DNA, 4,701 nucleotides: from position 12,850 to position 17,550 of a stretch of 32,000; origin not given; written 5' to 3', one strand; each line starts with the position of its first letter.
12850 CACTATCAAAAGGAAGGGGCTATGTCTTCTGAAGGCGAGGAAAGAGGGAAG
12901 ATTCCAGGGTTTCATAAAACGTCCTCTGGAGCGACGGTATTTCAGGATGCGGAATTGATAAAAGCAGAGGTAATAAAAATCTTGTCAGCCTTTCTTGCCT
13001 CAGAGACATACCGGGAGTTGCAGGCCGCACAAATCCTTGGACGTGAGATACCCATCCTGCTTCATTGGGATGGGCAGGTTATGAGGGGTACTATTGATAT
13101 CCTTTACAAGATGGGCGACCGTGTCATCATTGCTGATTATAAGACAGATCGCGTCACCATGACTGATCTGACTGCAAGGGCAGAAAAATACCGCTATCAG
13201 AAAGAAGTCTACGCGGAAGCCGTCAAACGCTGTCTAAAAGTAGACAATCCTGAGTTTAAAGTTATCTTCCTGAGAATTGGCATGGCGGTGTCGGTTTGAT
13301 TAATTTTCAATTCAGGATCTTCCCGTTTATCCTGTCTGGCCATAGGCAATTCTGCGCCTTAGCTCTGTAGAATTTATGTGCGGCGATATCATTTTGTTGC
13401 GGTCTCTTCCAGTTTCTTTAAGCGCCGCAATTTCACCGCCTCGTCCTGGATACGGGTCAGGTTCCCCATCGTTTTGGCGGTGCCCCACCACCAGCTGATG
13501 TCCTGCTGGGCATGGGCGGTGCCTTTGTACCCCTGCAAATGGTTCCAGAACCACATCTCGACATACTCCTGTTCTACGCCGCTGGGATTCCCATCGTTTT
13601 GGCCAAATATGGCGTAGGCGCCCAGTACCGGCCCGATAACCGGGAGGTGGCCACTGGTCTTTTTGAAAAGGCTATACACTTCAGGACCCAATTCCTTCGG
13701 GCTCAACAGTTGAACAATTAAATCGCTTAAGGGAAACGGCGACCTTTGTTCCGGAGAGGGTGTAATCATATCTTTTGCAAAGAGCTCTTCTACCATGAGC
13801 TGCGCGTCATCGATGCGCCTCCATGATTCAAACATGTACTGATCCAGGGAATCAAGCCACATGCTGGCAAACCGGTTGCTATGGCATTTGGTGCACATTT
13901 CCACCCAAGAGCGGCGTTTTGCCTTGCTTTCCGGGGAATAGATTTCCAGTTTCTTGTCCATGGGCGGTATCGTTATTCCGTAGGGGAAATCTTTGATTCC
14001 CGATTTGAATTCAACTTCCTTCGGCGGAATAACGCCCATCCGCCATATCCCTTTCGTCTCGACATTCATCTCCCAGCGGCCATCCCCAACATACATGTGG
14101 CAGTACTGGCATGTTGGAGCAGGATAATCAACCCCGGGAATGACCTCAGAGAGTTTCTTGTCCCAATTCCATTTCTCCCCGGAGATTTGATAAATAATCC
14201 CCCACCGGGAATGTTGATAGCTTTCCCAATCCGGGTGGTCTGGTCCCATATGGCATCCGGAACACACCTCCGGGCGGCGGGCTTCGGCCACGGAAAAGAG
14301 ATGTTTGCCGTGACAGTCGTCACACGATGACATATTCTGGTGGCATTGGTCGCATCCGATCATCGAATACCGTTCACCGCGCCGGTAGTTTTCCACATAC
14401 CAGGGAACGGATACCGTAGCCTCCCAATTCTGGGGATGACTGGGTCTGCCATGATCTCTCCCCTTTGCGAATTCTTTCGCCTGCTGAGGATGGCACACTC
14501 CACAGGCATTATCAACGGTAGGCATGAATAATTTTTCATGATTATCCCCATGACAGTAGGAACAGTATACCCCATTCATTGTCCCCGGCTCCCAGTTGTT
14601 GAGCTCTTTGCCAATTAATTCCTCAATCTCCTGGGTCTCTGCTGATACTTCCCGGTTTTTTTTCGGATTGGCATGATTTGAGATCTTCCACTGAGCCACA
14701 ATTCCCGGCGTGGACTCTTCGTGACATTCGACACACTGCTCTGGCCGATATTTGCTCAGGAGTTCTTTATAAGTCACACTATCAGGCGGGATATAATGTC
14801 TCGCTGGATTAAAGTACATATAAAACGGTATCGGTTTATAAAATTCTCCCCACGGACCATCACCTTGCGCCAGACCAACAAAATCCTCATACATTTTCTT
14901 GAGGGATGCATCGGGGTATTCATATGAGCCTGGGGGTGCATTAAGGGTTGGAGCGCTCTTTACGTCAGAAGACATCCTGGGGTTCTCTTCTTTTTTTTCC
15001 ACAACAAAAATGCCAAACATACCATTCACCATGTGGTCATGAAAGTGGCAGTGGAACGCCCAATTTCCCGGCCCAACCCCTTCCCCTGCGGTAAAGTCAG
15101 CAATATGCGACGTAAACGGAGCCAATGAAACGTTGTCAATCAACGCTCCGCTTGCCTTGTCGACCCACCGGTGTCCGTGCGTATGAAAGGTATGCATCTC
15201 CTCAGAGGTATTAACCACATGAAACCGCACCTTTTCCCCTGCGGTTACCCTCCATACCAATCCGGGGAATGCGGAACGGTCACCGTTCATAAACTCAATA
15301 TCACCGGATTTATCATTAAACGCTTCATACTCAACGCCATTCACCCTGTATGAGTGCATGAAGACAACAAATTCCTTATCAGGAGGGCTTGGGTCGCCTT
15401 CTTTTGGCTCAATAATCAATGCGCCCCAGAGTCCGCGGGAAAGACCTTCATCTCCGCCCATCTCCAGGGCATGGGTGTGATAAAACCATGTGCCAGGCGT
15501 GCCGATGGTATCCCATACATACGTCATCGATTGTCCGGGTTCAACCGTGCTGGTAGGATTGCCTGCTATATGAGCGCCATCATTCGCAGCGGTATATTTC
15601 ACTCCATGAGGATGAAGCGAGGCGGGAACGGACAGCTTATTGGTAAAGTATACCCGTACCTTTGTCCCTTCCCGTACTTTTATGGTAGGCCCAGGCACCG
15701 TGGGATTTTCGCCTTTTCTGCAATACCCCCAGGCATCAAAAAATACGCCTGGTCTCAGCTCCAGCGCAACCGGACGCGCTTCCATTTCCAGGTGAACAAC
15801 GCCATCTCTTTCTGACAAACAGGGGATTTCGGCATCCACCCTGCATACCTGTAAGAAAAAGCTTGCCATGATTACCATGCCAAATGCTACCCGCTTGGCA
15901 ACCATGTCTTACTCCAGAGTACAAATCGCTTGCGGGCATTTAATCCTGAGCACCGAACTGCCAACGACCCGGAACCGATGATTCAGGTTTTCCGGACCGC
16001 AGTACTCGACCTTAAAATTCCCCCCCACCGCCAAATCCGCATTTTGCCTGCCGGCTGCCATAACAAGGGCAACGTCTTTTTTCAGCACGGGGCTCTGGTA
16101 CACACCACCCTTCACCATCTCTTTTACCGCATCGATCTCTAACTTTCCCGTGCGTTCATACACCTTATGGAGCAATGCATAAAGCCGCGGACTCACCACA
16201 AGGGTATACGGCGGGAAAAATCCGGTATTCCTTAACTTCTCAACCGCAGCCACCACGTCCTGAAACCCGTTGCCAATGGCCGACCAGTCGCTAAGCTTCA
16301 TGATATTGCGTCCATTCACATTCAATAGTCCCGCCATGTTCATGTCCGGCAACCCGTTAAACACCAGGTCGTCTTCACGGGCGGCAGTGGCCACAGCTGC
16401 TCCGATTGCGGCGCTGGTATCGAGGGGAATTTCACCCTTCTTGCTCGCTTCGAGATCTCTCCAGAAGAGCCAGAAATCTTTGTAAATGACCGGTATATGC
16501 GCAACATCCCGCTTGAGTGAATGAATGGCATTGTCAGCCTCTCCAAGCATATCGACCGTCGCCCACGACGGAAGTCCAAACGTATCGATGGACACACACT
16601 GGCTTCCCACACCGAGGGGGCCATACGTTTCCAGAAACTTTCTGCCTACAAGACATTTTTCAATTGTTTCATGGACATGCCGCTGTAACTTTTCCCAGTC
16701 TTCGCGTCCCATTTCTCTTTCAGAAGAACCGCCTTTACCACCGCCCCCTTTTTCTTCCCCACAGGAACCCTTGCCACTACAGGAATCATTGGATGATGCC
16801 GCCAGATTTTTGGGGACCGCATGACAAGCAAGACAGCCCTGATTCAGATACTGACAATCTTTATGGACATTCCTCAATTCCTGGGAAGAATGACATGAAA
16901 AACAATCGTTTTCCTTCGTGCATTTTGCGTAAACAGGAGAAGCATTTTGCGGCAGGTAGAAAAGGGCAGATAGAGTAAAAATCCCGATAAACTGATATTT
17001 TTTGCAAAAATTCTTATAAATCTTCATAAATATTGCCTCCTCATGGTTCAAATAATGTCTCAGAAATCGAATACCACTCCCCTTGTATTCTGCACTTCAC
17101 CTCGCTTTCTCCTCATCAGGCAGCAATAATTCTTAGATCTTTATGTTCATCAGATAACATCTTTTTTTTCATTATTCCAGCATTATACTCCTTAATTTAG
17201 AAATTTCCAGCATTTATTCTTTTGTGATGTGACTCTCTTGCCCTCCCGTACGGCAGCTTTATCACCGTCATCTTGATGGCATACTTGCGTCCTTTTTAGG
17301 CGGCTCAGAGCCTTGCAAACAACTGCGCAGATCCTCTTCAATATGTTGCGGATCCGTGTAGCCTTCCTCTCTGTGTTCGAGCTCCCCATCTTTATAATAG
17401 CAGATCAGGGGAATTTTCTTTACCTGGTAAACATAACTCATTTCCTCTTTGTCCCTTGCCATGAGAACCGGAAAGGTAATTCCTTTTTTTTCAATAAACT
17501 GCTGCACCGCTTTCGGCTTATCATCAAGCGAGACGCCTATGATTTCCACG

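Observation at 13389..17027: Cytochrome-fused encapsulin shell gene translationally coupled to a laccase-like/octaheme-HAO fusion: candidate redox nanocompartment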

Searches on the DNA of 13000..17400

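Call 67: search_rna_families(source=window, start=13000, end=17400, threshold=evalue, max_evalue=1)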
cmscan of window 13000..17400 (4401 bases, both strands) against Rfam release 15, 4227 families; matches with E-value up to 1: 0.
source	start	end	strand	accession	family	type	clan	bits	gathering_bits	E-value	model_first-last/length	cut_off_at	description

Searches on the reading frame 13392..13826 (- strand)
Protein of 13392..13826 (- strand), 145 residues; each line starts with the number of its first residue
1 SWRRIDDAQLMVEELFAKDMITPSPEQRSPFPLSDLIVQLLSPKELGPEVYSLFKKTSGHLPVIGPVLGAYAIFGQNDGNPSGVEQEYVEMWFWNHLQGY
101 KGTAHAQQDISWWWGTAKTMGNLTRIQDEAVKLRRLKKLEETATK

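Call 41: search_solved_structures(query=window:13392-13826:-, max_evalue=1, show_alignments=5)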
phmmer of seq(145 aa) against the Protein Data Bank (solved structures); distinct sequences matched with E-value up to 1: 2.
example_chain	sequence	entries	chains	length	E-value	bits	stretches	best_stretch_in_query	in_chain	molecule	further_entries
6h5l_A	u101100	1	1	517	7.1e-45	155.8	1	5-145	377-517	Similar to hydroxylamine oxidoreductase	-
6tfq_A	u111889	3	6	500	0.98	12.6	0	54-117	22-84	ABC transporter substrate-binding protein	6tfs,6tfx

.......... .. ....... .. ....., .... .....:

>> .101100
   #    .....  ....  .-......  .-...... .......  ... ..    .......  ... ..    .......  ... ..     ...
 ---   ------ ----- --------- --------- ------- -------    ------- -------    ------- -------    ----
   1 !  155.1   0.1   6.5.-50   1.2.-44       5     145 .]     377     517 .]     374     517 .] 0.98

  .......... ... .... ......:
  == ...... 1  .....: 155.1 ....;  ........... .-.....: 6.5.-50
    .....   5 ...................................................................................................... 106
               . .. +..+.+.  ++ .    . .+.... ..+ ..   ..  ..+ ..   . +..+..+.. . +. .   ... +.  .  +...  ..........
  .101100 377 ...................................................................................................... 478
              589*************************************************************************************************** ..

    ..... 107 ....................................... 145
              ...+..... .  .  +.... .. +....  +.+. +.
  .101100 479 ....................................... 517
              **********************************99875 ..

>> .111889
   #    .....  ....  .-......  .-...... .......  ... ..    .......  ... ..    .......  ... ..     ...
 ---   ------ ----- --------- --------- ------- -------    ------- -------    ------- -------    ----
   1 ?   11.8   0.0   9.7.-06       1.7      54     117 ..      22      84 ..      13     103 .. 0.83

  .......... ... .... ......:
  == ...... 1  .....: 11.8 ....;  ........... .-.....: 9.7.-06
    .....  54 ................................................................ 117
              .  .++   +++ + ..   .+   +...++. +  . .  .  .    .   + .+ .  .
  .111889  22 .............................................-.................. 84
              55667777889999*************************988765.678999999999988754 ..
